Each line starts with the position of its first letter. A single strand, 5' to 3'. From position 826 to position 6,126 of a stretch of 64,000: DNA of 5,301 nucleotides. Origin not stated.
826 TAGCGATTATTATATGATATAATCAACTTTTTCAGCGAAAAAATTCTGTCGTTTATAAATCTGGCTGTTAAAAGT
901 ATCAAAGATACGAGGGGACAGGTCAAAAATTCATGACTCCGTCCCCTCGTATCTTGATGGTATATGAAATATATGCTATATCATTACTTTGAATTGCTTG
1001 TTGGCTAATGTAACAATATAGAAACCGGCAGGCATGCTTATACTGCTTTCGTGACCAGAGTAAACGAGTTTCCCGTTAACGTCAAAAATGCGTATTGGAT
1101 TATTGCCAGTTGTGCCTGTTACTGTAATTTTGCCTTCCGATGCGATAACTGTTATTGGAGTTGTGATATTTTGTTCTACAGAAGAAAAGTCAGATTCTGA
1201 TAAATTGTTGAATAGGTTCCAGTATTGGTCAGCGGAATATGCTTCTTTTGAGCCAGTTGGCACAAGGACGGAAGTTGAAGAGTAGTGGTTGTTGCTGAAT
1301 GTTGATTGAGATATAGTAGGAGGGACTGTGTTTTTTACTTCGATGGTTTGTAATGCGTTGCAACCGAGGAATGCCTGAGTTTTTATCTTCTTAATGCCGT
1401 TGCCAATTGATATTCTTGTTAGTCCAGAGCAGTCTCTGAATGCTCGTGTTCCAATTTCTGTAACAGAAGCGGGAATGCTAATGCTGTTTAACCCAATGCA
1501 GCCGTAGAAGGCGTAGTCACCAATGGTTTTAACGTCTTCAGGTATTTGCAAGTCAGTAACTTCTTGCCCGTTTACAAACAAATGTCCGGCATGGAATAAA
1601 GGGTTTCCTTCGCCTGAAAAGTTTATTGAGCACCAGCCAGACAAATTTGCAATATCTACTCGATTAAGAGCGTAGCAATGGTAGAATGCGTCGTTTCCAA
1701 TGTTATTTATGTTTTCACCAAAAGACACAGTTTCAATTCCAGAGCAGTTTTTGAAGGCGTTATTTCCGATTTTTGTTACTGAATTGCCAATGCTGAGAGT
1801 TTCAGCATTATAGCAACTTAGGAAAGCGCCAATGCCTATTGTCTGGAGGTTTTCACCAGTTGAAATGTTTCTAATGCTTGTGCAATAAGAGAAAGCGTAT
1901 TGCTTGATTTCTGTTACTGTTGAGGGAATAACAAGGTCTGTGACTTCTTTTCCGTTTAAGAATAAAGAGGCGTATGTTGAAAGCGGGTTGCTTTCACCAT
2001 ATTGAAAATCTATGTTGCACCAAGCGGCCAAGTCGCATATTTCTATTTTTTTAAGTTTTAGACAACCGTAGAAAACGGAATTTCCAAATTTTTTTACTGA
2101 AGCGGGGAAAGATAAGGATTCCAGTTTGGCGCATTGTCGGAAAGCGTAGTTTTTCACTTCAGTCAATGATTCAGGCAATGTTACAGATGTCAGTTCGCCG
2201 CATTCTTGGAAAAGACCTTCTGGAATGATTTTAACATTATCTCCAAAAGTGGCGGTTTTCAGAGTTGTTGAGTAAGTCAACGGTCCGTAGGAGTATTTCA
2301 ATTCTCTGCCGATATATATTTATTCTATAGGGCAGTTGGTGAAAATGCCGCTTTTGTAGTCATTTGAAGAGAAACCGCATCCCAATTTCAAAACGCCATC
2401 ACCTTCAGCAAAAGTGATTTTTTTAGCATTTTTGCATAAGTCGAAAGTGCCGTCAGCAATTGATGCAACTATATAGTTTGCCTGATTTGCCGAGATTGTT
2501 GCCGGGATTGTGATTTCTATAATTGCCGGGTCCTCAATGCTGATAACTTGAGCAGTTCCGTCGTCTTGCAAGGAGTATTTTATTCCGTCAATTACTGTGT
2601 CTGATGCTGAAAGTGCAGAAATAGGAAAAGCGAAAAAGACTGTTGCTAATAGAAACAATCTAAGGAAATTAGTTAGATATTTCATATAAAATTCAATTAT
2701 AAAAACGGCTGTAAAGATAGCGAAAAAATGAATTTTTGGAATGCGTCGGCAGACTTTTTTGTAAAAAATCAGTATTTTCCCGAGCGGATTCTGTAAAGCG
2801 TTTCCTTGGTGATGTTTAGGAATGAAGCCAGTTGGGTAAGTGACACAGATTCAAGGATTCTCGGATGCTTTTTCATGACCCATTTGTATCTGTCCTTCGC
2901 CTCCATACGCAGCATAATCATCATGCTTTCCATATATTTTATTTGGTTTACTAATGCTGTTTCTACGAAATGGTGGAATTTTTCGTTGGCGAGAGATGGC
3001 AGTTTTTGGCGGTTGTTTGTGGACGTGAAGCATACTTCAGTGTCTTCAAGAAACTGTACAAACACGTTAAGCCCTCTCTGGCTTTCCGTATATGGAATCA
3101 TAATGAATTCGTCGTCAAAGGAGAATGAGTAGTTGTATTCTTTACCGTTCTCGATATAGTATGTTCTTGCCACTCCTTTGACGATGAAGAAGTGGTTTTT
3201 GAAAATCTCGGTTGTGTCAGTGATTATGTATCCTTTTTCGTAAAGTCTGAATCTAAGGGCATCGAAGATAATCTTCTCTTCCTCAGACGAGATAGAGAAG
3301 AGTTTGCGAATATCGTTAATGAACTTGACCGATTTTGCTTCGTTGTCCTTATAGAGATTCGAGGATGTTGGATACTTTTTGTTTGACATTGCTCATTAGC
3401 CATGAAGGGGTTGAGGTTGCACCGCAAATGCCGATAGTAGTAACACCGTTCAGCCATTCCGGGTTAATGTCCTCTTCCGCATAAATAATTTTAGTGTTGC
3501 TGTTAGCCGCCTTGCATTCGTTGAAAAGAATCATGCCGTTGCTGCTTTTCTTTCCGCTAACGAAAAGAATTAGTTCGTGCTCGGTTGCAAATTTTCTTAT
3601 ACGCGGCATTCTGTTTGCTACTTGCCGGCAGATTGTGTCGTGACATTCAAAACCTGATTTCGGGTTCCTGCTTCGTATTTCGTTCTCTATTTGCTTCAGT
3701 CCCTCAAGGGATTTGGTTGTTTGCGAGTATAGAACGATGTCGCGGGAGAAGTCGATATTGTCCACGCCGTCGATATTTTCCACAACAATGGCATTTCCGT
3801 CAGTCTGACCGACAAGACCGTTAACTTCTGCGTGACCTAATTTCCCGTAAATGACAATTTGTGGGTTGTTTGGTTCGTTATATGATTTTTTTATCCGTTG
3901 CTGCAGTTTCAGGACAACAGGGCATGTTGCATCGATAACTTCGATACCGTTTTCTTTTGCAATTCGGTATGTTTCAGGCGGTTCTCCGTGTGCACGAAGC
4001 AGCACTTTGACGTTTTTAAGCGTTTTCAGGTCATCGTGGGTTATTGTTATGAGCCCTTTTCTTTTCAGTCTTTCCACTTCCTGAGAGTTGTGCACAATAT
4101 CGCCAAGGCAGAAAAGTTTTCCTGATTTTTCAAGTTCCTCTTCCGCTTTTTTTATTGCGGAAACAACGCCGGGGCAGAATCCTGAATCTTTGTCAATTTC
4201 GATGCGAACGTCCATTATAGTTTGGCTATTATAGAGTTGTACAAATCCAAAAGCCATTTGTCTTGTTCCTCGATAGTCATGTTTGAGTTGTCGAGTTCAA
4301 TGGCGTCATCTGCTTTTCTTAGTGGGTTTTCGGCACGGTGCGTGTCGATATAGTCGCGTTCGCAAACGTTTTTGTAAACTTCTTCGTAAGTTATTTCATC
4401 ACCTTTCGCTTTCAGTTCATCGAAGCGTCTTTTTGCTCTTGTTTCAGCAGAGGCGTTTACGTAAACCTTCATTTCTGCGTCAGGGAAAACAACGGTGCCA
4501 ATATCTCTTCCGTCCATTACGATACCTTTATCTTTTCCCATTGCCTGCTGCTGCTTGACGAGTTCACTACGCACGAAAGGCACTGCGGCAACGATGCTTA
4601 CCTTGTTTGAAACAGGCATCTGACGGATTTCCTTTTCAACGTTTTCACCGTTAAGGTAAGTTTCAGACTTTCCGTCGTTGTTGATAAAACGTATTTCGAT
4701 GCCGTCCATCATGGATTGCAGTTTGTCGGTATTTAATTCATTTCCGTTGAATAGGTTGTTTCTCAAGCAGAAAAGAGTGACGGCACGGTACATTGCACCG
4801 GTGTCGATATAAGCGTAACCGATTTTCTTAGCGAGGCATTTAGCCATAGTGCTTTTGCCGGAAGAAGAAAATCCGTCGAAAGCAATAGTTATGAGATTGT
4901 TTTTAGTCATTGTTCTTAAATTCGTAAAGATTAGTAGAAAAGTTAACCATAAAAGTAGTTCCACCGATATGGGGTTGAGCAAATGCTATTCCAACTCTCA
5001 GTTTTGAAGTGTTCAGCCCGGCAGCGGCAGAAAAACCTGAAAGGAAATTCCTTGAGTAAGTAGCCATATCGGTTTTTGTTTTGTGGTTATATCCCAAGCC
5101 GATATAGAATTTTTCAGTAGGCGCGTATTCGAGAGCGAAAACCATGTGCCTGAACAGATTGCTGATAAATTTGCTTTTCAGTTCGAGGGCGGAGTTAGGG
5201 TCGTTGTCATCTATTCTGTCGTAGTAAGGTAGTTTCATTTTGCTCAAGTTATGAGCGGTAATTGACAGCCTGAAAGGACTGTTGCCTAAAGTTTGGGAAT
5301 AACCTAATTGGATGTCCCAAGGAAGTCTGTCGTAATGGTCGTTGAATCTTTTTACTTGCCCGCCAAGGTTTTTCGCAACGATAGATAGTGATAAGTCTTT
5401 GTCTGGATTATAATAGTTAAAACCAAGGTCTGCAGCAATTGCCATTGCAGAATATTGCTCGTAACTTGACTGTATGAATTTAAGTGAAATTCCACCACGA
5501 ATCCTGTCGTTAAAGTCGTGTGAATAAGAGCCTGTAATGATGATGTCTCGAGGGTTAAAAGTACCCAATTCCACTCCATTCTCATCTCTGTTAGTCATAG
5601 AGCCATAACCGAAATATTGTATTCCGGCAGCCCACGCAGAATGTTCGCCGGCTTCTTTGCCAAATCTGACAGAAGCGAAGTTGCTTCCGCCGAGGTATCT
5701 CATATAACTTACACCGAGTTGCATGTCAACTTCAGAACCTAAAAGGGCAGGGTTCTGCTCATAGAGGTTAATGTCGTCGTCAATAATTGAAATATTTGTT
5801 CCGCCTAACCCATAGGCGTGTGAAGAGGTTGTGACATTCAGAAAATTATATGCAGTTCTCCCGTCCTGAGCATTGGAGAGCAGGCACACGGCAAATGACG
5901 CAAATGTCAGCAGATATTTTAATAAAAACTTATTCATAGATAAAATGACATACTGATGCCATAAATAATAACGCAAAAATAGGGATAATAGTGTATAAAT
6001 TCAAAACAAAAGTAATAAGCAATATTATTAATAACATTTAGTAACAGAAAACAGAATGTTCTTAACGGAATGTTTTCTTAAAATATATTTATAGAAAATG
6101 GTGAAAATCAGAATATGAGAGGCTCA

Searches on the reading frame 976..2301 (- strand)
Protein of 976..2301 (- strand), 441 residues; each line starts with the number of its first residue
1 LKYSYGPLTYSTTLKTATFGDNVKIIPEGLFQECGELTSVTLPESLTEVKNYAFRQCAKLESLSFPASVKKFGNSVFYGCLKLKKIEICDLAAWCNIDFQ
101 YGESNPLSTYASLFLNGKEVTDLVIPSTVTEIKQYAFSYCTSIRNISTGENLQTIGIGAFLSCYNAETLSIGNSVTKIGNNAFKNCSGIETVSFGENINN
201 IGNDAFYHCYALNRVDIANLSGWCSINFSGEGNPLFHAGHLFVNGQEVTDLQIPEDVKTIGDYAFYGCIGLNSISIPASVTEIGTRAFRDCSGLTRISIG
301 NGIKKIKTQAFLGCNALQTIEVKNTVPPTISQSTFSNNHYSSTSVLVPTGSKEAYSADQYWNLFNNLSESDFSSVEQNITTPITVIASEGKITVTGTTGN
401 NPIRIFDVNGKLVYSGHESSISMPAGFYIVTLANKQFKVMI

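Call 40: search_protein_families(library=pfam, proteins=[window:976-2301:-], max_evalue=0.001)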
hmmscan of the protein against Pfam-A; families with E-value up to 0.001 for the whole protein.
window:976-2301:- (441 aa): 4 families
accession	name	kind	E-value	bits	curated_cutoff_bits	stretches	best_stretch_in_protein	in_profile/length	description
PF13306.12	LRR_5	-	2.5e-72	241.2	27.7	3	112-219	6-110/127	BspA type Leucine rich repeat region (6 copies)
PF13855.12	LRR_8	-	1.2e-11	44.6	27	0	173-217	11-56/61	Leucine rich repeat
PF23952.1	LRR_EndoS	-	4.6e-05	24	27.9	0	281-324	48-91/116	Endo-beta-N-acetylglucosaminidase EndoS LRR domain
PF19910.5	DUF6383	-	0.00016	22.2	23.7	1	380-440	9-73/74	Domain of unknown function (DUF6383)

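Call 75: search_protein_families(library=ncbifam, proteins=[window:976-2301:-], max_evalue=0.01)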
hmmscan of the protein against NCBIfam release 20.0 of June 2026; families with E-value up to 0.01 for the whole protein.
window:976-2301:- (441 aa): 4 families
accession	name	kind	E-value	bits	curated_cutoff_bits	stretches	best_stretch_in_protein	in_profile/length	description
NF047961.1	adhesin_HupY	equivalog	4.4e-26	91.2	1250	3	242-344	205-305/978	leucine-rich repeat adhesin HupY/LrrG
NF045861.1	glide_Gli349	exception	5e-14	50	1750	3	12-78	2677-2742/3169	gliding machinery surface structure protein Gli349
TIGR02167.2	Liste_lipo_26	repeat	3.6e-05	23.4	30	0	206-219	2-15/26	PARCEL repeat-containing surface protein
TIGR04183.1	Por_Secre_tail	domain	0.00036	20.5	23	1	392-439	12-69/72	T9SS type A sorting domain-containing protein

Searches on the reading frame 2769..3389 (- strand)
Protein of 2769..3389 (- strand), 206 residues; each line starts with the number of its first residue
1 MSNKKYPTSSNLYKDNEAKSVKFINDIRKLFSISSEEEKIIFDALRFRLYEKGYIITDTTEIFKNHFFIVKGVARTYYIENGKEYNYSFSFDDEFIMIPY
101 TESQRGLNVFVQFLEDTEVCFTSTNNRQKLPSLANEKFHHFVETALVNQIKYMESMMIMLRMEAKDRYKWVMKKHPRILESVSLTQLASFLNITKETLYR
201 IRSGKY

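Call 40: search_protein_families(library=pfam, proteins=[window:2769-3389:-], max_evalue=0.001)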
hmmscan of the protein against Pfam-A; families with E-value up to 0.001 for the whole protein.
window:2769-3389:- (206 aa): 1 family
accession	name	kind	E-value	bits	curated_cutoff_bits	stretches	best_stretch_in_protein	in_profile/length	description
PF02796.21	HTH_7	-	0.00071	20.1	23.8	0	184-201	24-41/45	Helix-turn-helix domain of resolvase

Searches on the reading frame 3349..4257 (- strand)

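Call 40: search_protein_families(library=pfam, proteins=[window:3349-4257:-], max_evalue=0.001)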
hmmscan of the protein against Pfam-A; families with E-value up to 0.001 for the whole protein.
window:3349-4257:- (302 aa): 1 family
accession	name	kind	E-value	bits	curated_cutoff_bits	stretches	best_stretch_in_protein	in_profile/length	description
PF02401.23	LYTB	-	7.3e-81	271.8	24.5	1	19-295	1-266/267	LytB protein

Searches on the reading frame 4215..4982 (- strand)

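Call 40: search_protein_families(library=pfam, proteins=[window:4215-4982:-], max_evalue=0.001)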
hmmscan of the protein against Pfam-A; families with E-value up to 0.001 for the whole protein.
window:4215-4982:- (255 aa): 4 families
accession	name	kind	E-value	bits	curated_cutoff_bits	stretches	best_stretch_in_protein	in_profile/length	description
PF02224.24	Cytidylate_kin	-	1.6e-67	227.8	26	1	33-239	1-200/211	Cytidylate kinase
PF13189.12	Cytidylate_kin2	-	3.2e-06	27.9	28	1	33-208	2-145/176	Cytidylate kinase-like family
PF13207.12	AAA_17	-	2.7e-05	24.9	27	0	37-114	2-80/136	AAA domain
PF13238.12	AAA_18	-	3.5e-05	24.7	29.4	1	33-189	1-111/128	AAA domain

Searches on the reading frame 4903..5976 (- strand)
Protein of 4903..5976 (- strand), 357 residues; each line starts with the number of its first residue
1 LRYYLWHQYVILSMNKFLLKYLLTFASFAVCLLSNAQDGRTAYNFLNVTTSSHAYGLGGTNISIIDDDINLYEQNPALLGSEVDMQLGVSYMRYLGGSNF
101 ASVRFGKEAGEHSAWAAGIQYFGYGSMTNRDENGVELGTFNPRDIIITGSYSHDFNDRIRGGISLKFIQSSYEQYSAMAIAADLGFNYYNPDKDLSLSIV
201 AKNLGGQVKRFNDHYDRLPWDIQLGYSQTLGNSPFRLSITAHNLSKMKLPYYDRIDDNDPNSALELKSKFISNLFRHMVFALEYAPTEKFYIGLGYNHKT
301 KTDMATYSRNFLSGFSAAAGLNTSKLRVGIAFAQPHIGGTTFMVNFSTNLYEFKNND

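Call 40: search_protein_families(library=pfam, proteins=[window:4903-5976:-], max_evalue=0.001)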
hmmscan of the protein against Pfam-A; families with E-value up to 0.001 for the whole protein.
window:4903-5976:- (357 aa): 1 family
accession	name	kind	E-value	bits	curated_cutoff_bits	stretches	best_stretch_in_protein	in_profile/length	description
PF19572.5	PorV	-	0.00031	20.8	27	1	41-172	11-146/243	Type IX secretion system protein PorV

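Call 75: search_protein_families(library=ncbifam, proteins=[window:4903-5976:-], max_evalue=0.01)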
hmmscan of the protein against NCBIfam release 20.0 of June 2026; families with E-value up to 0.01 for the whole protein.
window:4903-5976:- (357 aa): 3 families
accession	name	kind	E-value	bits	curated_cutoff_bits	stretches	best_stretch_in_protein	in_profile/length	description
NF033711.1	T9SS_PorQ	equivalog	8.2e-110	367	220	1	22-350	4-335/335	type IX secretion system protein PorQ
NF033709.1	PorV_fam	subfamily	8.5e-52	176.7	90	1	41-349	2-325/326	PorV/PorQ family protein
NF033710.1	T9SS_OM_PorV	equivalog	9.1e-19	67.9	250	1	38-263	21-264/367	type IX secretion system outer membrane channel protein PorV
